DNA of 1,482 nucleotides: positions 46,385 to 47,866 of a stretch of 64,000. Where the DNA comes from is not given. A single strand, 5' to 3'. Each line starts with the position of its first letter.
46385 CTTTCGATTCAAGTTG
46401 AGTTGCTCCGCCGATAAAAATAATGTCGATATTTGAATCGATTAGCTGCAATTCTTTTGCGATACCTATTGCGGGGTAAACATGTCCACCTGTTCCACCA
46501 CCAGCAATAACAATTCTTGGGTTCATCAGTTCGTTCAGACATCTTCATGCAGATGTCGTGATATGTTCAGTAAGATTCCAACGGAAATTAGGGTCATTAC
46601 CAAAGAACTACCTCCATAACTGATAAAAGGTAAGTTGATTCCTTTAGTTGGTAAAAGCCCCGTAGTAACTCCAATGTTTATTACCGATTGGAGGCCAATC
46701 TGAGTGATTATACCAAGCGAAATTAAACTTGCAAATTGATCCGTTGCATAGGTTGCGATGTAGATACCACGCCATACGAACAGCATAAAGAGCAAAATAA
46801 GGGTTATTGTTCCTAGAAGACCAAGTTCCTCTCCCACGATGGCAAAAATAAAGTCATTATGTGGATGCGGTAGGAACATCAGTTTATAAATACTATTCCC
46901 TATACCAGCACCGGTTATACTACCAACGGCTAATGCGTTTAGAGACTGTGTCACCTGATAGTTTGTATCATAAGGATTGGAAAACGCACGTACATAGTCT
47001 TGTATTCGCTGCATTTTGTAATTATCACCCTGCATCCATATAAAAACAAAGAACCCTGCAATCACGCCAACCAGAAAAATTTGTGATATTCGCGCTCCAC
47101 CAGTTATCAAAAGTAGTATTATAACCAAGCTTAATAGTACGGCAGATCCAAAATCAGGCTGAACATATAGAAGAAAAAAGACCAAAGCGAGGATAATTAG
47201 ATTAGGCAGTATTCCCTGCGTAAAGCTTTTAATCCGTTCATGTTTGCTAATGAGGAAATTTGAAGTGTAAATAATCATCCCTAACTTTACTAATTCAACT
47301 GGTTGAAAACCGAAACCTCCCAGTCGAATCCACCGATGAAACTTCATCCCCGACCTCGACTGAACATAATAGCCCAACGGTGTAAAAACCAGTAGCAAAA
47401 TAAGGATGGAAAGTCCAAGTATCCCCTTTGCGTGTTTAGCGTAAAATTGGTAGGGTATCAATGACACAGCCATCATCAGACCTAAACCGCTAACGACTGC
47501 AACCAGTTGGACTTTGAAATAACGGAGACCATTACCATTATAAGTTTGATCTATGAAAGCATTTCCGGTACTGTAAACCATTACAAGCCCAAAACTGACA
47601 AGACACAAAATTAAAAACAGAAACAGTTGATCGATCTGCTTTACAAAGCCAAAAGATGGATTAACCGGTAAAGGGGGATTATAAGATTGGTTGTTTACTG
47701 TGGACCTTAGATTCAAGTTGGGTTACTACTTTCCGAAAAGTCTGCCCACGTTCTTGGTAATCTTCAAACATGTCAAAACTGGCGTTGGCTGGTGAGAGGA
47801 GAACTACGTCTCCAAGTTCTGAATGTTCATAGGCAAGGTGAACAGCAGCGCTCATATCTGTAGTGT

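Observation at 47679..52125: T9SS cargo with HExxH and dockerin repeats inserted immediately upstream of murD; dcw cluster lacks its mraZ-to-mraY half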

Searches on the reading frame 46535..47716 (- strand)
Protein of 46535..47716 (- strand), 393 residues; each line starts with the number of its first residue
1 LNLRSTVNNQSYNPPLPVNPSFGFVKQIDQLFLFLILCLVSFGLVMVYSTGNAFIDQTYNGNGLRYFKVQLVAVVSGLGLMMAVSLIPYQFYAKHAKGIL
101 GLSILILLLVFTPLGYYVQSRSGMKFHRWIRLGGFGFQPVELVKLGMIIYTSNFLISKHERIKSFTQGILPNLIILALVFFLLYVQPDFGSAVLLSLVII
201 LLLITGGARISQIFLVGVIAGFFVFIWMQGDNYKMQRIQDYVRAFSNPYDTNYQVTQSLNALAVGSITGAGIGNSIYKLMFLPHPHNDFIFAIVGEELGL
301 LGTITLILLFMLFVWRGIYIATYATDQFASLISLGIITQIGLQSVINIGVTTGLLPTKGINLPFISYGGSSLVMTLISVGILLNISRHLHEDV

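Call 5: search_protein_families(library=pfam, proteins=[window:46535-47716:-], max_evalue=0.01)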
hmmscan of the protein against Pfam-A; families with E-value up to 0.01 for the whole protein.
window:46535-47716:- (393 aa): 1 family
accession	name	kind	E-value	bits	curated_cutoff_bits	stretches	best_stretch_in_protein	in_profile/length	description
PF01098.24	FTSW_RODA_SPOVE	-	2.4e-92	310.1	26.4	1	31-389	3-354/356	Cell cycle protein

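Call 6: search_protein_families(library=ncbifam, proteins=[window:46535-47716:-], max_evalue=0.01)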
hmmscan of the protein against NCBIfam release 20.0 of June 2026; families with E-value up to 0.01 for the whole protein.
window:46535-47716:- (393 aa): 6 families
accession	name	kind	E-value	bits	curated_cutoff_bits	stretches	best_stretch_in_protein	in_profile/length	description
TIGR02614.1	ftsW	equivalog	2.1e-105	352.7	337.5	1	29-388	1-356/357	putative lipid II flippase FtsW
TIGR02615.1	spoVE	exception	3.4e-96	322.8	448.8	1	30-387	2-354/354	stage V sporulation protein E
TIGR02210.1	rodA_shape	equivalog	1.1e-75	255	336.7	1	29-388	1-355/357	rod shape-determining protein RodA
NF008042.0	PRK10774.1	equivalog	1.6e-62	211.8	493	1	28-385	35-388/405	cell division protein FtsW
NF008060.0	PRK10794.1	equivalog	1.6e-43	149.1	590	1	27-388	15-362/370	peptidoglycan glycosyltransferase MrdB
NF037961.1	RodA_shape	subfamily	1.8e-38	133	150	2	250-385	271-407/415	rod shape-determining protein RodA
